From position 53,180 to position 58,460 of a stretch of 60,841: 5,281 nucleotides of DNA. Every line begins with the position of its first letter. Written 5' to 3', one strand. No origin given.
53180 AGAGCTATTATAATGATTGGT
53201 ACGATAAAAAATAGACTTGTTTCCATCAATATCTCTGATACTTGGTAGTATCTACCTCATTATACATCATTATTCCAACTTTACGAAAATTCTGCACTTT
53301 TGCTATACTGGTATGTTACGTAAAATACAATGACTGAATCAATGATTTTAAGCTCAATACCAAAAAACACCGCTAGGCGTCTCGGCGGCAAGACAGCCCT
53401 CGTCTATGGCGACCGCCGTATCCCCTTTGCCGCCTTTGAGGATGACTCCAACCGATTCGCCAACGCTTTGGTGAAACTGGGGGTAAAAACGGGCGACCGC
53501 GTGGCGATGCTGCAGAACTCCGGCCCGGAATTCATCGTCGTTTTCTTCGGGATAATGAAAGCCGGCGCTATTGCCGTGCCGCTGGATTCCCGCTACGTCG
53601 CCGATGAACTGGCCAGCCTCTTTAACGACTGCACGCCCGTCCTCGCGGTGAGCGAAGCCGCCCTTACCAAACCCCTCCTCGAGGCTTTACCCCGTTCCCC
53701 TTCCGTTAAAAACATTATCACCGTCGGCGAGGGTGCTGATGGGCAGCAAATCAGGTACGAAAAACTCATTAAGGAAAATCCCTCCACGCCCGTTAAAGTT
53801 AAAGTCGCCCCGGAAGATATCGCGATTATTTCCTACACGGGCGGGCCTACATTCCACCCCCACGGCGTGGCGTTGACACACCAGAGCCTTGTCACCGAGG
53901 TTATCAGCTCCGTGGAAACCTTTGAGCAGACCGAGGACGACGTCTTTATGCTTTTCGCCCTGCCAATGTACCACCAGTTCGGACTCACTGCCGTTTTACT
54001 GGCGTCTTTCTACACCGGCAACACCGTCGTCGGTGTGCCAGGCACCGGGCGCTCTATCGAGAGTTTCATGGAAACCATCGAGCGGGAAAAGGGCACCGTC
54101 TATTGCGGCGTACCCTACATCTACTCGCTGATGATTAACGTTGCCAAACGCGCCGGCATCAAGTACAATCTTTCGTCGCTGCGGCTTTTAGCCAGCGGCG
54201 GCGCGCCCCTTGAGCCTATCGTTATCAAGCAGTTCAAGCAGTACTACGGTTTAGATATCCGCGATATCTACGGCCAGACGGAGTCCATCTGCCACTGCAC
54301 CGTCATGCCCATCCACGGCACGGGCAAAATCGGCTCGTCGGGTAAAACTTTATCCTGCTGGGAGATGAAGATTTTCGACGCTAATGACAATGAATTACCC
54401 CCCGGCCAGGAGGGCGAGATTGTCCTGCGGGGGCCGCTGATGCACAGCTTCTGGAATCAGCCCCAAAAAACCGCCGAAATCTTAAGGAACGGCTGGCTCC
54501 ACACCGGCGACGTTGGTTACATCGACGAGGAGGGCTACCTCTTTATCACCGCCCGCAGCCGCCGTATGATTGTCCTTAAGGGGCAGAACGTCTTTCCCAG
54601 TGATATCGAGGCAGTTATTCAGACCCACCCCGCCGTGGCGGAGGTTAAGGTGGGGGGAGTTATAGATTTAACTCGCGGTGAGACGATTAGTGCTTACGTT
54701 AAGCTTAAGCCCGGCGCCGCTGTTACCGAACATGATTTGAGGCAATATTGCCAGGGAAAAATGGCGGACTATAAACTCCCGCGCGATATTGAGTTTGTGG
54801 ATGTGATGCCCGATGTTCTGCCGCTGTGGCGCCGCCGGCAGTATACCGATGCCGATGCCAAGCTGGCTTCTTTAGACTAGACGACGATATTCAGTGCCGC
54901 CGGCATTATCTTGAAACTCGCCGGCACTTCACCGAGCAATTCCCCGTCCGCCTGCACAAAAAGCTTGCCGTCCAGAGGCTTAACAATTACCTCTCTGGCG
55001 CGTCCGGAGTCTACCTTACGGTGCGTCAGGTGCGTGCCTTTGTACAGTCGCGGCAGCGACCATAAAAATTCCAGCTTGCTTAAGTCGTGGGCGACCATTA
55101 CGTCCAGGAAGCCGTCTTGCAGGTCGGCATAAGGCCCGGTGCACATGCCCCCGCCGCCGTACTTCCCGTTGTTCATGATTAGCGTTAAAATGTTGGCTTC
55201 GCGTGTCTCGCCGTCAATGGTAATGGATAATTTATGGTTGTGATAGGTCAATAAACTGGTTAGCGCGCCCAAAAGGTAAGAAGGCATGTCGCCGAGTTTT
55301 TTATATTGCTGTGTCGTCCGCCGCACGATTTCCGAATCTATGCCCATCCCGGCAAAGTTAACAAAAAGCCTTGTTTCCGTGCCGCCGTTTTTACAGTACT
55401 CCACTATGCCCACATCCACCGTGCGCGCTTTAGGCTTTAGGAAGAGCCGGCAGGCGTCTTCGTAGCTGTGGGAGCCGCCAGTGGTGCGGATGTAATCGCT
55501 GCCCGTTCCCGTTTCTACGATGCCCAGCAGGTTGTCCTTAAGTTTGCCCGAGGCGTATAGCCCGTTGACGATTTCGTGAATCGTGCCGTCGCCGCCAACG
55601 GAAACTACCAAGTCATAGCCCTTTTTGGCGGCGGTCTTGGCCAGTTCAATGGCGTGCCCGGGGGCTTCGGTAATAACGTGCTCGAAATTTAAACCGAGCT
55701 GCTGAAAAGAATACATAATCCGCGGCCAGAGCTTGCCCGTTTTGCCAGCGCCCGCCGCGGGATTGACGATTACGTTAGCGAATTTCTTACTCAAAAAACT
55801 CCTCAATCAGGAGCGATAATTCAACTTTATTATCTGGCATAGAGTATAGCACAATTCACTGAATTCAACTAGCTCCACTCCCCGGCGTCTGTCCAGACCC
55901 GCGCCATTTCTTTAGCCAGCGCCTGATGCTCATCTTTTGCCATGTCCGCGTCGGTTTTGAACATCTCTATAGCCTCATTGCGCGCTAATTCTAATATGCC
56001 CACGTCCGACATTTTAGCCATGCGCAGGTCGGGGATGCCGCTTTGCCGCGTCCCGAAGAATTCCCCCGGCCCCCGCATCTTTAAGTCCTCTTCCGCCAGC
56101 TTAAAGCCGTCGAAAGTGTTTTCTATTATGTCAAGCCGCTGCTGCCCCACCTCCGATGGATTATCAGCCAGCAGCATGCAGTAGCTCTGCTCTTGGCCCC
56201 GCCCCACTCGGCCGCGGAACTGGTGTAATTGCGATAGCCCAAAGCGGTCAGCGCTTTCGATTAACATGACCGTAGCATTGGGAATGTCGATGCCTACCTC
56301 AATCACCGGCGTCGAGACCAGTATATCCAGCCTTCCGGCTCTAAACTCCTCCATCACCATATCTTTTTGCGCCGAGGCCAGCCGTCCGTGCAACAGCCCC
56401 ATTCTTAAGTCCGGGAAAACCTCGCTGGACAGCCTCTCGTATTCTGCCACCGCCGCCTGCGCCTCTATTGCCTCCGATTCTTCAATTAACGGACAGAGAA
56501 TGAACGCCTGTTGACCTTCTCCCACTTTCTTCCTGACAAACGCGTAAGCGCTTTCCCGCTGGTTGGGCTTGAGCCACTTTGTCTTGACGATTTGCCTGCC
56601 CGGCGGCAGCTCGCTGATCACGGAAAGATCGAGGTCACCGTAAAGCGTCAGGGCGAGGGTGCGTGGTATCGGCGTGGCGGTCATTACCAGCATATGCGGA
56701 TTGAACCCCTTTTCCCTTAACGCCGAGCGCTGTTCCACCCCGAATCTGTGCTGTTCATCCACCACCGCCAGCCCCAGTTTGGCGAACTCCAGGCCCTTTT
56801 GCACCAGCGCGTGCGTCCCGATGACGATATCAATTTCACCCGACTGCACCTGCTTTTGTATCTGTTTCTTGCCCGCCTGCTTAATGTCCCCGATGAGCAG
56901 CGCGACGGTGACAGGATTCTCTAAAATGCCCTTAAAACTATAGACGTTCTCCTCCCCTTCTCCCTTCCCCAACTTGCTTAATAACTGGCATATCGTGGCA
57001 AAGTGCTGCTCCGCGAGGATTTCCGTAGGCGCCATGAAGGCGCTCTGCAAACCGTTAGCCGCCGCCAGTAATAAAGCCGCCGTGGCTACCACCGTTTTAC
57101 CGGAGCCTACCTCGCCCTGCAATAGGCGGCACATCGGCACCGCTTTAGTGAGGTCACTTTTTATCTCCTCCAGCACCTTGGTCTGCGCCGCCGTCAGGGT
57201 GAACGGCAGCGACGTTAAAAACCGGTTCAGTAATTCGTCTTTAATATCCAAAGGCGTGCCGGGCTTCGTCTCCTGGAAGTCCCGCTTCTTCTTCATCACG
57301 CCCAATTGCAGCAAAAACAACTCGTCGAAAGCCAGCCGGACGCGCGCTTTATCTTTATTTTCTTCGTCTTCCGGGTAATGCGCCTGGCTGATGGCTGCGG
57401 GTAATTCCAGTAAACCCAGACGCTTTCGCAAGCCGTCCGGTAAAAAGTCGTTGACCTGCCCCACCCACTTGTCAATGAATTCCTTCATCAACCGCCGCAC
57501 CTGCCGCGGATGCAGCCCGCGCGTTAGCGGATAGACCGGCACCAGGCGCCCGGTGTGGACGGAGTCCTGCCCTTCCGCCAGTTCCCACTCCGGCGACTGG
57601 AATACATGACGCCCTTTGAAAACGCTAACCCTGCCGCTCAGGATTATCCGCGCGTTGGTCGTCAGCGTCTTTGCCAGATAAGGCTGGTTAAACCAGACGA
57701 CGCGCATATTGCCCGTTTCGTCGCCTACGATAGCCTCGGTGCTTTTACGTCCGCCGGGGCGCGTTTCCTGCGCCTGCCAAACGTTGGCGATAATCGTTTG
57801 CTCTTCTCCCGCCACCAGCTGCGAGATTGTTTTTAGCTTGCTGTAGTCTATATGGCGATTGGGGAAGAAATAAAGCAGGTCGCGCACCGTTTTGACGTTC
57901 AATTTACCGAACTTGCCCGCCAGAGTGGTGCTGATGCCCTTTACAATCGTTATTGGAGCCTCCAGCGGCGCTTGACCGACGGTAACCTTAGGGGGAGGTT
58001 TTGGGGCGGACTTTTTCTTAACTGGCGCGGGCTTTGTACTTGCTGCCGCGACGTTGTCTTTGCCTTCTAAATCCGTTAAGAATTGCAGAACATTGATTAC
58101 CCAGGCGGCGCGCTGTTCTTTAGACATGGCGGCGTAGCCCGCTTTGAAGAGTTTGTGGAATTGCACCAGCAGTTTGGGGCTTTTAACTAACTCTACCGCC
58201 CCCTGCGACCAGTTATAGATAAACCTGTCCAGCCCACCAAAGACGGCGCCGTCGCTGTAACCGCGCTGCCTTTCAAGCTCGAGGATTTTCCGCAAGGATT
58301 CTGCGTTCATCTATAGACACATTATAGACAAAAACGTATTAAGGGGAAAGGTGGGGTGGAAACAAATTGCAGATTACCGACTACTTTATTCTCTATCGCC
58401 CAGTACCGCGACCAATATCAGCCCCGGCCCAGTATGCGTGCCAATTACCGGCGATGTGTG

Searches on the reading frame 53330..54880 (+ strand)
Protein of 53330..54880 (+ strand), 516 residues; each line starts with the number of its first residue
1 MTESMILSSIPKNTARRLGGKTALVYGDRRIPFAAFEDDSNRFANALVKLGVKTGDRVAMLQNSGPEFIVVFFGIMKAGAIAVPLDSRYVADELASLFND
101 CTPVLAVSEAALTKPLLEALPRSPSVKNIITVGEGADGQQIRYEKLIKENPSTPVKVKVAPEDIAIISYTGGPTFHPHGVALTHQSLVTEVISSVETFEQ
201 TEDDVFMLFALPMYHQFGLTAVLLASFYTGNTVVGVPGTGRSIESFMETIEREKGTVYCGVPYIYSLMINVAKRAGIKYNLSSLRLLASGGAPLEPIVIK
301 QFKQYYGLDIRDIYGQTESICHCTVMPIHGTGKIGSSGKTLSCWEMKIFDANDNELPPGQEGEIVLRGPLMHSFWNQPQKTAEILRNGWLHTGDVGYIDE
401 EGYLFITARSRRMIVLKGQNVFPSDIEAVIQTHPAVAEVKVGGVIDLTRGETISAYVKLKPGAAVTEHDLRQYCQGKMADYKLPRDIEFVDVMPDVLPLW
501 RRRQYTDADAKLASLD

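Call 30: search_protein_families(library=pfam, proteins=[window:53330-54880:+])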
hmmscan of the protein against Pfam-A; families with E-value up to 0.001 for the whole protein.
window:53330-54880:+ (516 aa): 2 families
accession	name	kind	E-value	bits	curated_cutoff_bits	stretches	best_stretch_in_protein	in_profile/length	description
PF00501.34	AMP-binding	-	5e-82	276.2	29.9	1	13-371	3-379/384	AMP-binding enzyme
PF13193.12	AMP-binding_C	-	1.9e-15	58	24.5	1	426-494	2-70/76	AMP-binding enzyme C-terminal domain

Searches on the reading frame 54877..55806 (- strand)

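Call 30: search_protein_families(library=pfam, proteins=[window:54877-55806:-])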
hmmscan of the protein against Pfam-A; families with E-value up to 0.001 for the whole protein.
window:54877-55806:- (309 aa): 2 families
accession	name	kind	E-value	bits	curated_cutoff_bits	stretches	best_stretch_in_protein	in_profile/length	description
PF19279.4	YegS_C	-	4.3e-37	127.7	27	1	154-308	5-157/158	YegS C-terminal NAD kinase beta sandwich-like domain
PF00781.29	DAGK_cat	-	2.4e-26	92.2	23.6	1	12-133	4-123/125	Diacylglycerol kinase catalytic domain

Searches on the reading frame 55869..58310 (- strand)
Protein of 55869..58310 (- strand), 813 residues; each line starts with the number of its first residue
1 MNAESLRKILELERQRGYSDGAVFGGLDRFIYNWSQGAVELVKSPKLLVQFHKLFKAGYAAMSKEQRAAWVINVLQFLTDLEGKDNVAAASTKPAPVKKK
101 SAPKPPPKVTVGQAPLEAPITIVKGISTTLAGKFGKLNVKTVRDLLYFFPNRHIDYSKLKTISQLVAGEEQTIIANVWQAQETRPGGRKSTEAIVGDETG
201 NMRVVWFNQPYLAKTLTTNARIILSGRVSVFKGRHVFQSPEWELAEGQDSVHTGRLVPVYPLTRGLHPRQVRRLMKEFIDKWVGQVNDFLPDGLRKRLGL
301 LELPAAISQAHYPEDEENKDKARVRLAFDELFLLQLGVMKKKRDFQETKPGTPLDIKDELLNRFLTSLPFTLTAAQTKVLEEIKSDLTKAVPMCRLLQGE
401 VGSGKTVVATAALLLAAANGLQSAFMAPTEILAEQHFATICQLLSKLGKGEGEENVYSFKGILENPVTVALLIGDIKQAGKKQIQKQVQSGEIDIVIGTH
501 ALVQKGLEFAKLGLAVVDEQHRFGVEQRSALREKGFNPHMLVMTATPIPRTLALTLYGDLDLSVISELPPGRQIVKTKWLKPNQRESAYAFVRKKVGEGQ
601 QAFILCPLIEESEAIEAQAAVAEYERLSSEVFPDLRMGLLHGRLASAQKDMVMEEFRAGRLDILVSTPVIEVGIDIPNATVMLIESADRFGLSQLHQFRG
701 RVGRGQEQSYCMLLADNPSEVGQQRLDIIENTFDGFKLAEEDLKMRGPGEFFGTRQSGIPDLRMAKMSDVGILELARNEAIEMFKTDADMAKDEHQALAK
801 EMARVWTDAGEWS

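Call 30: search_protein_families(library=pfam, proteins=[window:55869-58310:-])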
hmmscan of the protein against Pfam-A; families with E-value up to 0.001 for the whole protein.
window:55869-58310:- (813 aa): 7 families
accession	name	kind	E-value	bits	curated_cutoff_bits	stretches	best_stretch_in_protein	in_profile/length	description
PF17191.10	RecG_wedge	-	4.2e-23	82.1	23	1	123-279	5-159/162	RecG wedge domain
PF00271.37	Helicase_C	-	5.2e-21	75.4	23.5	1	596-704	12-108/110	Helicase conserved C-terminal domain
PF00270.35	DEAD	-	2.9e-18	66.6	26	1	374-552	2-164/167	DEAD/DEAH box helicase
PF19833.4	RecG_dom3_C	-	3.6e-14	53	26.8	1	732-812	1-83/87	ATP-dependent DNA helicase RecG, domain 3, C-terminal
PF04851.21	ResIII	-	2.7e-09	37.6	22.5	1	371-547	3-162/164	Type III restriction enzyme, res subunit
PF01336.31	tRNA_anti-codon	-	2e-06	28.1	27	1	187-243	14-73/75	OB-fold nucleic acid binding domain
PF22590.2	Cas3-like_C_2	-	0.00012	22.7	27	1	619-706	14-105/106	CRISPR-associated nuclease/helicase Cas3, C-terminal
